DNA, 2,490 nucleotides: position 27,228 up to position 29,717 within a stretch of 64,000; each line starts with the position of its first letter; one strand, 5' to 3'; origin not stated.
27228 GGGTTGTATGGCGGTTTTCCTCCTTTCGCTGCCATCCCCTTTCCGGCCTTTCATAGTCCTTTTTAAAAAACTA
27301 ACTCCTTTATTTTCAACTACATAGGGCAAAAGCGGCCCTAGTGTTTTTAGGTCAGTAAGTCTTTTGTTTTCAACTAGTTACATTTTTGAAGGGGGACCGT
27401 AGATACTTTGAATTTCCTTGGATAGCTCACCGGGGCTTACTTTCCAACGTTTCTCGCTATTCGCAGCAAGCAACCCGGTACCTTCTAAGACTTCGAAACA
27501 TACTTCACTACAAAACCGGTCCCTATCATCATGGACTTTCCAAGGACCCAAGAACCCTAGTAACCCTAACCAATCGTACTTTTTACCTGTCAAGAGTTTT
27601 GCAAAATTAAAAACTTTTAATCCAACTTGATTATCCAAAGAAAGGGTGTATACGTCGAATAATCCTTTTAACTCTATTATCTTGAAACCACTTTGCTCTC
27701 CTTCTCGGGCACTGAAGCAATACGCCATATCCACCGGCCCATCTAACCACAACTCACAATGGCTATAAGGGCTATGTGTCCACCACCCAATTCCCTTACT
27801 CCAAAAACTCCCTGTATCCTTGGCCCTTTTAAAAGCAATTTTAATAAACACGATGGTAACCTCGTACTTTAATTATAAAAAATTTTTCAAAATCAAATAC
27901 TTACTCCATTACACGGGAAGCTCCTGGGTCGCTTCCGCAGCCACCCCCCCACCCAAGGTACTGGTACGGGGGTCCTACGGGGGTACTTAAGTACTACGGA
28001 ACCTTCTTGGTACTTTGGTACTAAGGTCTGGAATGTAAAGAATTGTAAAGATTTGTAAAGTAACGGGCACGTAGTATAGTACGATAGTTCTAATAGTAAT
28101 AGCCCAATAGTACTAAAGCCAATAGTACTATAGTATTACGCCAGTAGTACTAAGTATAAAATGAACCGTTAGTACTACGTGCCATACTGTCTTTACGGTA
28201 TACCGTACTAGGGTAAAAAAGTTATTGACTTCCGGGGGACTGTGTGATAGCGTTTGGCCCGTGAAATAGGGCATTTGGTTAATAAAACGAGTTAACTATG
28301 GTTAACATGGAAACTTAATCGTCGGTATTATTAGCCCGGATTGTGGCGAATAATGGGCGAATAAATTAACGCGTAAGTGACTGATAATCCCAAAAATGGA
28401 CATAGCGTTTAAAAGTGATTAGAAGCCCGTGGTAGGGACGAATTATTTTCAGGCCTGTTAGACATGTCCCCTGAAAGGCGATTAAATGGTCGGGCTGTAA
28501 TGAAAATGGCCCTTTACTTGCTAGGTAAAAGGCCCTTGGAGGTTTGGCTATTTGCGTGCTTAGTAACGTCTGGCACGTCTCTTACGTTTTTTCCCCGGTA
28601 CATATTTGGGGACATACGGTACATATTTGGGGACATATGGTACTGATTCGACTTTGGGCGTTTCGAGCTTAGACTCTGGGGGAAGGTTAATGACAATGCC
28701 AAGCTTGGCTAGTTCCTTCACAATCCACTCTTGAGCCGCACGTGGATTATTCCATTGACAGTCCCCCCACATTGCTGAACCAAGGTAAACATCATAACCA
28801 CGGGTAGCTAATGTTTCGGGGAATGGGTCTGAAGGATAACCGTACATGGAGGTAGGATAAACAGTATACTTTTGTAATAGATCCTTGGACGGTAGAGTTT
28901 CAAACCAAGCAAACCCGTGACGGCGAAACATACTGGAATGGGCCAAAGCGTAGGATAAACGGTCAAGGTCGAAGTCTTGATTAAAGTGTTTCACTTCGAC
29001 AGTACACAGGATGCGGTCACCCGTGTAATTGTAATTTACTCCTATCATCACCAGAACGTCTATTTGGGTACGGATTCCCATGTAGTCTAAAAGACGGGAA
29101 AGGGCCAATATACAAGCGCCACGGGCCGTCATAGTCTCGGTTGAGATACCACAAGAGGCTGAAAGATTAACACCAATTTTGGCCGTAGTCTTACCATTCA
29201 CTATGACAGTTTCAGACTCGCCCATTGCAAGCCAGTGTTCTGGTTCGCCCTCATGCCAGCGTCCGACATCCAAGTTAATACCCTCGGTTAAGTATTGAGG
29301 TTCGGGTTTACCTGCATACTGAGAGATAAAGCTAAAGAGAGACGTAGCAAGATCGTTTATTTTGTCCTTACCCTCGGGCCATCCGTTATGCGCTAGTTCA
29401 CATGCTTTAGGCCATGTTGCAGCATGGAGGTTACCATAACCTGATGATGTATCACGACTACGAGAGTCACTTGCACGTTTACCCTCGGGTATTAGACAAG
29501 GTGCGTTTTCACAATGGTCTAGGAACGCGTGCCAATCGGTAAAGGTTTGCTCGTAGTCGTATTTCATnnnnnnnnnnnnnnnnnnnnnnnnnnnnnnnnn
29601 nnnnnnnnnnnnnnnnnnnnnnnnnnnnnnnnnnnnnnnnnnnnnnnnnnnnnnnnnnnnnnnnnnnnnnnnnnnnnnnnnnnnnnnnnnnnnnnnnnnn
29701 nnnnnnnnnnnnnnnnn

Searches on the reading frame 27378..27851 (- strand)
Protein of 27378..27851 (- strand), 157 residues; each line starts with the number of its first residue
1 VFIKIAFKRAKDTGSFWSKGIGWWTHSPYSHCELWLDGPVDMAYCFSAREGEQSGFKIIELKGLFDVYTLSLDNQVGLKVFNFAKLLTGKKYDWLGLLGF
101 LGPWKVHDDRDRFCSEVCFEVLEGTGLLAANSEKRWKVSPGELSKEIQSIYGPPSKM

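Call 10: search_protein_families(library=pfam, proteins=[window:27378-27851:-], max_evalue=0.01)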
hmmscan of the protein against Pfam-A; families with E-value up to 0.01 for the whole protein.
window:27378-27851:- (157 aa): 0 families

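Call 11: search_protein_families(library=phrogs, proteins=[window:27378-27851:-], max_evalue=0.001)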
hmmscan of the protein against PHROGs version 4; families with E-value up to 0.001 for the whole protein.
window:27378-27851:- (157 aa): 2 families
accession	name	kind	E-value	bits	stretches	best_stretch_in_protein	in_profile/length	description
phrog_1128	-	moron, auxiliary metabolic gene and host takeover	3e-29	103.4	1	3-147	25-168/381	enoyl-CoA hydratase/carnithine racemase-like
phrog_22304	-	unknown function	5.8e-07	30.6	1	80-145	19-76/85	-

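Call 12: find_related_loci(query=window:27378-27851:-, collection=viral_contigs, flank=4000)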
Query window:27378-27851:- (157 aa) in viral_contigs; peptide patterns used: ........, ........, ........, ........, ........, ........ (x = any residue, [..] = any of these).
2 stretches matched a pattern, but none encodes a relative of the query by tblastn (E <= 1e-3).

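Call 13: search_dna_similar(query=window:27378-27851:-, collection=phages, mode=protein, max_rows=25)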
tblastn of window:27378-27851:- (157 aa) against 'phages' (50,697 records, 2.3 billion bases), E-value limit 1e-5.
Records with a match: 4; places in all: 4; records where one place covers at least 80% of the query: 4.
Best place of each record, by identity: <60% 4.
By first word of the organism name: Moraxella 4.
By host as written in the record: Moraxella catarrhalis 4.
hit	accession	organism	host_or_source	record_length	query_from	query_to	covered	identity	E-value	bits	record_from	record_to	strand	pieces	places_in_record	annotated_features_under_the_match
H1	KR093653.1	Moraxella phage Mcat29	Moraxella catarrhalis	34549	16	150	86%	29.9%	2e-6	52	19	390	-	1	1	hypothetical protein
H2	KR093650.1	Moraxella phage Mcat26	Moraxella catarrhalis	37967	16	143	82%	29.2%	2e-6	52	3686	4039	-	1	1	hypothetical protein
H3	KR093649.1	Moraxella phage Mcat25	Moraxella catarrhalis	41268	16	143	82%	29.2%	6e-6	50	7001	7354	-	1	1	hypothetical protein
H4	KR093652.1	Moraxella phage Mcat28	Moraxella catarrhalis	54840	16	143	82%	29.2%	6e-6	50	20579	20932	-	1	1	hypothetical protein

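Call 15: find_encoding_contigs(protein=window:27378-27851:-, flank=3000, max_places=10)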
Protein window:27378-27851:- (157 aa): 2 contigs read that carry it; 1 place shown.
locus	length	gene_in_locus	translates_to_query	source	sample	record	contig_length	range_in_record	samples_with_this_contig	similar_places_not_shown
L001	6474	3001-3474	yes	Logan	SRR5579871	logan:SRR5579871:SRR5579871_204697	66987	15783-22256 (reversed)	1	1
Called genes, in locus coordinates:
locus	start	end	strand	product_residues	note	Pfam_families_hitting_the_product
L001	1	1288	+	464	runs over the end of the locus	PF00004:AAA (weak), PF07728:AAA_5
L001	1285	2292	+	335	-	PF23822:DUF7192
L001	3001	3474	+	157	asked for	-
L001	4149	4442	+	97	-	-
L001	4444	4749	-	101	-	-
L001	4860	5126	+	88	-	-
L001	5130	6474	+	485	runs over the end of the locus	-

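Call 16: find_homologous_proteins(query=window:27378-27851:-)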
Query window:27378-27851:- (157 aa): 12 proteins with E <= 0.001 among 45 candidates.
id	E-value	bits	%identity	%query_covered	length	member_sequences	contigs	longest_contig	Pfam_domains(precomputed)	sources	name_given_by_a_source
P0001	2.4e-105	368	100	100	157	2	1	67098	-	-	-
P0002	3.6e-80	286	76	100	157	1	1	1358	-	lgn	-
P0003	1.4e-47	180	52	100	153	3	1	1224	-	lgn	-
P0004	8.2e-45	171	53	96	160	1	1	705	-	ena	-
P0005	7.5e-43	164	50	100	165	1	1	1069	-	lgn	-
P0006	9.2e-41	158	50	100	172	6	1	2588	-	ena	-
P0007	1.5e-40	157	51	97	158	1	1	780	-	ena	-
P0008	2.2e-36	143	45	97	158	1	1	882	-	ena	-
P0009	1.3e-35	141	47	97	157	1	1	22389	-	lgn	-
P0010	4.8e-34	136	42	97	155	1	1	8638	-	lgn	-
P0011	1.8e-33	134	45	97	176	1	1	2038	-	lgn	-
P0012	6.6e-27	112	40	99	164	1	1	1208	-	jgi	jgi:hypothetical protein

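Call 17: find_encoding_contigs(protein=P0002, flank=3000)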
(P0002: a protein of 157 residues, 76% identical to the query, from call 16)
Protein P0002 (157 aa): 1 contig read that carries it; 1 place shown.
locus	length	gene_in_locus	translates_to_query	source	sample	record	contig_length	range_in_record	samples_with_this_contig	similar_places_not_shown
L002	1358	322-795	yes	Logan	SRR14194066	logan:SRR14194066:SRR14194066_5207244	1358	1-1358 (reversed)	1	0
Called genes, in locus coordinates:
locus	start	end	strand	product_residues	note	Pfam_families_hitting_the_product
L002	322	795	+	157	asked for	-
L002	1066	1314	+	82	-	-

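Call 18: find_encoding_contigs(protein=P0009, flank=4000)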
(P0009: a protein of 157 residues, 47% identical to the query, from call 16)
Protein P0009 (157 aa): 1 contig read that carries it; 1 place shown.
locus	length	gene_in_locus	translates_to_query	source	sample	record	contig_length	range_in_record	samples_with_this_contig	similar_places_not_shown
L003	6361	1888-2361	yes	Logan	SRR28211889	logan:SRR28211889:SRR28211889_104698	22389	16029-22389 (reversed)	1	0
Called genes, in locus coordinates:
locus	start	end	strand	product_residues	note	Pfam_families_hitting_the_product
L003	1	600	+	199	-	?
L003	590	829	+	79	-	-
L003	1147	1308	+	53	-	-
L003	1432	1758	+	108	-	-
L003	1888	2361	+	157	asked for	-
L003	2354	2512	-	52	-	-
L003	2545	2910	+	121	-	-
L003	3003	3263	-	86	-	-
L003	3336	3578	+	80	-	-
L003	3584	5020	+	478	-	-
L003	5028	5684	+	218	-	-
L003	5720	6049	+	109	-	-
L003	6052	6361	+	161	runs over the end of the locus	-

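Call 19: find_encoding_contigs(protein=P0010, flank=4000)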
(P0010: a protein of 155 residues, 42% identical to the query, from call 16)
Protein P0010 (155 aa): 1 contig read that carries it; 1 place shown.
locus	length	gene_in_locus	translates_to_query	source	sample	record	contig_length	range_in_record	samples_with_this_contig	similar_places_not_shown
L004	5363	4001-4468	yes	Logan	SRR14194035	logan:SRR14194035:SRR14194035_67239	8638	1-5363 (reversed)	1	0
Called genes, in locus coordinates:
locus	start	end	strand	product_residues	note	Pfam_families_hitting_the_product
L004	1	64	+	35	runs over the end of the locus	-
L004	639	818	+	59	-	-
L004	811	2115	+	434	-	PF00004:AAA (faint)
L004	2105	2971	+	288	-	PF23822:DUF7192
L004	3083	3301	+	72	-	PF02796:HTH_7 (faint), PF00196:GerE (faint)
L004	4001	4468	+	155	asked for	-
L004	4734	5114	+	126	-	-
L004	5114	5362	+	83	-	?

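Call 20: find_encoding_contigs(protein=P0006, flank=3000)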
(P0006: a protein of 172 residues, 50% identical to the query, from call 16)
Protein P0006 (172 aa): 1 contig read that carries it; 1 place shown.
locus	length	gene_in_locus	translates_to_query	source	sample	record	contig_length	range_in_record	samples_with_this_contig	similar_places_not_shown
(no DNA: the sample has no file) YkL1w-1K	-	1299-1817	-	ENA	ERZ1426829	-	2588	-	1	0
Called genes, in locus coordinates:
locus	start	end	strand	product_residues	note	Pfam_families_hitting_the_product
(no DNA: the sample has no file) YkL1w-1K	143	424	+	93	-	-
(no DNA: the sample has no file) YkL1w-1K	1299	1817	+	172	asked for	-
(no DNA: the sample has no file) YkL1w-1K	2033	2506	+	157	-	-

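Call 23: find_encoding_contigs(protein=P0003, flank=3000)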
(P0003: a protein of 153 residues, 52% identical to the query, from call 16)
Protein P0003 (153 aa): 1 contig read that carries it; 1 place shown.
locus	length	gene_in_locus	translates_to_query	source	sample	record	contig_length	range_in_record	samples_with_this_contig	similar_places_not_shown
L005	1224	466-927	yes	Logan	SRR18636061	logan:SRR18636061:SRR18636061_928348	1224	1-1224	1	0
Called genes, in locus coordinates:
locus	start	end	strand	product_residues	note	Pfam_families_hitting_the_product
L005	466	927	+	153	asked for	-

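Call 24: find_encoding_contigs(protein=P0005, flank=3000)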
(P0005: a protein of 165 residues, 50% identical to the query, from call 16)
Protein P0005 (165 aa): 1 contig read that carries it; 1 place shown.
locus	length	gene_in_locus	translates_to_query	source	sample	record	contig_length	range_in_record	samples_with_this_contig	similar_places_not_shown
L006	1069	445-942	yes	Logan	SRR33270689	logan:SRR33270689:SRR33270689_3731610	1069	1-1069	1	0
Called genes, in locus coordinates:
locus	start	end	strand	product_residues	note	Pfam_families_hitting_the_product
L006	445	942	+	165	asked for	-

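Call 25: find_encoding_contigs(protein=P0011, flank=3000)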
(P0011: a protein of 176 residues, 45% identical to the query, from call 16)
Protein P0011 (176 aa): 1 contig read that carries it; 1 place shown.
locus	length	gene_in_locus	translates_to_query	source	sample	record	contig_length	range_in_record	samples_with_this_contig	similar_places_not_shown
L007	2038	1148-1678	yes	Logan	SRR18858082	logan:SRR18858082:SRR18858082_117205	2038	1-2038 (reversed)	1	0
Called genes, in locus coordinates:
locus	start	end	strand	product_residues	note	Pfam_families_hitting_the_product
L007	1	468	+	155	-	?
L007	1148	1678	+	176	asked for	-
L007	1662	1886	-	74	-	-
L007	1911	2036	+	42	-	?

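Call 26: find_encoding_contigs(protein=P0012, flank=3000)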
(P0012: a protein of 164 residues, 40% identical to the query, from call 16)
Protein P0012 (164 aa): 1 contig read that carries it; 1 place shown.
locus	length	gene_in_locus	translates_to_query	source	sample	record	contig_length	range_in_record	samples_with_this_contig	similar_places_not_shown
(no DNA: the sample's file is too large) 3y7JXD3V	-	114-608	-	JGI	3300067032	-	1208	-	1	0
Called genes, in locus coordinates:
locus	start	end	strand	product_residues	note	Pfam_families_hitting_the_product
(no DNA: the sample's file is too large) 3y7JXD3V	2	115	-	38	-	?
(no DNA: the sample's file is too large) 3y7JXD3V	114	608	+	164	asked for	-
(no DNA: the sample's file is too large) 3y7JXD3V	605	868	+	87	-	-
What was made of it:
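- Tried and rejected: Two of the nine contig look-ups for homologues of the 157-aa protein returned no DNA (calls 20, 26).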

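Call 33: find_related_loci(query=A2, collection=viral_contigs, flank=2500)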
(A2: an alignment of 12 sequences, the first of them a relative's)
Query A2 (157 aa) in viral_contigs; peptide patterns used: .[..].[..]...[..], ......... (x = any residue, [..] = any of these).
23 stretches matched a pattern; 3 encode a relative of the query (tblastn E <= 1e-3); 3 distinct loci.
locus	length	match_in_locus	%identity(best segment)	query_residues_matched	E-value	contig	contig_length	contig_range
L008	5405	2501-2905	40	5-140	2e-25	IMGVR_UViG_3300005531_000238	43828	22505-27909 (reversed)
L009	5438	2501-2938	38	2-146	5e-25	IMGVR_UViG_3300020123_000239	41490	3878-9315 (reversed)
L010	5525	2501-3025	33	3-148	1e-21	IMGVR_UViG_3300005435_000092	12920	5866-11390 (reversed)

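Call 34: find_related_loci(query=A2, collection=metagenome_contigs, flank=2500)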
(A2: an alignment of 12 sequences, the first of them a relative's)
Query A2 (157 aa) in metagenome_contigs; peptide patterns used: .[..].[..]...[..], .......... (x = any residue, [..] = any of these).
77 stretches matched a pattern; 9 encode a relative of the query (tblastn E <= 1e-3); 9 distinct loci.
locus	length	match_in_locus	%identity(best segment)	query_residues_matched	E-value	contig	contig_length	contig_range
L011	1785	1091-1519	41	4-145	7e-28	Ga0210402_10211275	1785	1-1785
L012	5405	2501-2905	40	5-140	4e-25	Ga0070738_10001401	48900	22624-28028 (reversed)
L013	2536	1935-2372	38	2-146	7e-25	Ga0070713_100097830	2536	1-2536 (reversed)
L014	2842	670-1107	38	2-146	7e-25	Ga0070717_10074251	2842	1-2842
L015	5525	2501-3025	33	3-148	2e-21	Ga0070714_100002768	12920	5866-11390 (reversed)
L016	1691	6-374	37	29-149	2e-17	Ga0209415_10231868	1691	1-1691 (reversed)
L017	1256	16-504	32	13-143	1e-15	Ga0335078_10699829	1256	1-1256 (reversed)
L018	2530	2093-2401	31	57-149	2e-13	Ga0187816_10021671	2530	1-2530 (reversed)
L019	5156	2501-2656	34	88-140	6e-5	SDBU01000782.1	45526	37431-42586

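Call 40: find_related_loci(query=A2, collection=genome_contigs, flank=3000)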
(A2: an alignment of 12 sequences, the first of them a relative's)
Query A2 (157 aa) in genome_contigs; peptide patterns used: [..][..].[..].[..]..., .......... (x = any residue, [..] = any of these).
10 stretches matched a pattern; 1 encode a relative of the query (tblastn E <= 1e-3); 1 distinct loci.
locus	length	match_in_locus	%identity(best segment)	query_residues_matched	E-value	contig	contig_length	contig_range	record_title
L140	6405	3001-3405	40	5-140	9e-26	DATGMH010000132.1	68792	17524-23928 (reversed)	MAG TPA_asm: Bryobacteraceae bacterium isolate SMAG_U9907 k141_591047, whole genome shotgun sequence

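Call 42: find_encoding_contigs(protein=P0008, flank=1000)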
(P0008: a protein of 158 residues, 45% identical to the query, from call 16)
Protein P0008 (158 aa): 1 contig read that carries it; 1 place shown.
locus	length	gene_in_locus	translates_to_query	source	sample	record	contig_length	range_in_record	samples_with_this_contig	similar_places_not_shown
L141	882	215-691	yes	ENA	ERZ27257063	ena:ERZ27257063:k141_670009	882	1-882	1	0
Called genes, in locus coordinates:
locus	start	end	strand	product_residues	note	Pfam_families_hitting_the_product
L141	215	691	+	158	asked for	-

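Call 43: find_encoding_contigs(protein=P0007, flank=1000)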
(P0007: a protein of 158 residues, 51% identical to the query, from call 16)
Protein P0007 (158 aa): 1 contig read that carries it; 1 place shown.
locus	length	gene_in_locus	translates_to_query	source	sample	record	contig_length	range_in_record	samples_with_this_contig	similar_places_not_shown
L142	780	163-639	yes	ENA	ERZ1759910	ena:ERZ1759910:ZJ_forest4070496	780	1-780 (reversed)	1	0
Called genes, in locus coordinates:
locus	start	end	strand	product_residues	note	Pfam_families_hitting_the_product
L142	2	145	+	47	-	?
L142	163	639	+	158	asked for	-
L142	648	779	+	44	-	?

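Call 64: find_encoding_contigs(protein=P0004, flank=1000)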
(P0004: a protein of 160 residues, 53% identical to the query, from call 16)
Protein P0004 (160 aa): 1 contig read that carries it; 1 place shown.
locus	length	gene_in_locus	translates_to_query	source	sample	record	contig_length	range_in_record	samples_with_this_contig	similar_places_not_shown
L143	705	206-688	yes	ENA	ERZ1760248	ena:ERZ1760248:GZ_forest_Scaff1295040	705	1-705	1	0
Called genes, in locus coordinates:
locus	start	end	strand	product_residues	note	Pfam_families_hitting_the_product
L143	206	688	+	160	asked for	-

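Call 78: search_solved_structures(query=A2, max_evalue=1)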
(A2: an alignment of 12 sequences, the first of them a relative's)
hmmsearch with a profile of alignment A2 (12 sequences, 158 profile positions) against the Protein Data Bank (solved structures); distinct sequences matched with E-value up to 1: 1.
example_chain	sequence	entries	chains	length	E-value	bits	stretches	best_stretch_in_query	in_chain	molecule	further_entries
2if6_A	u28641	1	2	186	0.14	15.2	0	15-155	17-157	Hypothetical protein yiiX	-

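Call 79: search_protein_families(library=pfam, alignment_id=A2, max_evalue=1)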
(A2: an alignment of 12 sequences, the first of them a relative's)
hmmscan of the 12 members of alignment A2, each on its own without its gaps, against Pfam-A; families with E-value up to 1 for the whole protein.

A. member 1, P0001 (157 aa): 0 families

B. families by the number of members that match (of 12 scanned): 6 families
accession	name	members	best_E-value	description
PF09550.16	Phage_TAC_6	2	0.046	Phage tail assembly chaperone protein, TAC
PF09848.15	SLFN-g3_helicase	1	0.039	Schlafen group 3, DNA/RNA helicase domain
PF06467.20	zf-FCS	1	0.2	MYM-type Zinc finger with FCS sequence motif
PF12663.12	DUF3788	1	0.23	Protein of unknown function (DUF3788)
PF09889.16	DUF2116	1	0.26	Probable treble clef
PF17872.7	AAA_lid_10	1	0.28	AAA lid domain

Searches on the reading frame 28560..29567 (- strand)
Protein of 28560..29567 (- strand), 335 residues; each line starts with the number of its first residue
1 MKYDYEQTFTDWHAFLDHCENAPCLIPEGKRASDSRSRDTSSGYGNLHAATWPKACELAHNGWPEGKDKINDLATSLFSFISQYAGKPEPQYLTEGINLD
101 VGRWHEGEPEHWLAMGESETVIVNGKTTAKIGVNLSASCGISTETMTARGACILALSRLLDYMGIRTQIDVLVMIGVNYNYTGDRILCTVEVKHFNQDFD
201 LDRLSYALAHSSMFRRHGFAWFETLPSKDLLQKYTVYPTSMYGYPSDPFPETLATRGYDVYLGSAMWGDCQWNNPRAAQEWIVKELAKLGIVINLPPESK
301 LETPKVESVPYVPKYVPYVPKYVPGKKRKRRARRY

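Call 10: search_protein_families(library=pfam, proteins=[window:28560-29567:-], max_evalue=0.01)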
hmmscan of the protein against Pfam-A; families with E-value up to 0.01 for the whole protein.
window:28560-29567:- (335 aa): 1 family
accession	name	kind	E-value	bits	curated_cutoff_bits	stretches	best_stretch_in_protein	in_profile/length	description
PF23822.1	DUF7192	-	1.6e-27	97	27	1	30-263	30-258/281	Domain of unknown function (DUF7192)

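Call 11: search_protein_families(library=phrogs, proteins=[window:28560-29567:-], max_evalue=0.001)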
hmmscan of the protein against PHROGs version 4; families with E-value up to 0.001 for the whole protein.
window:28560-29567:- (335 aa): 1 family
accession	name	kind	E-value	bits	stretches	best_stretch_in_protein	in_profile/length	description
phrog_1909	-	unknown function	9e-29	101.6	1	43-248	45-248/287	-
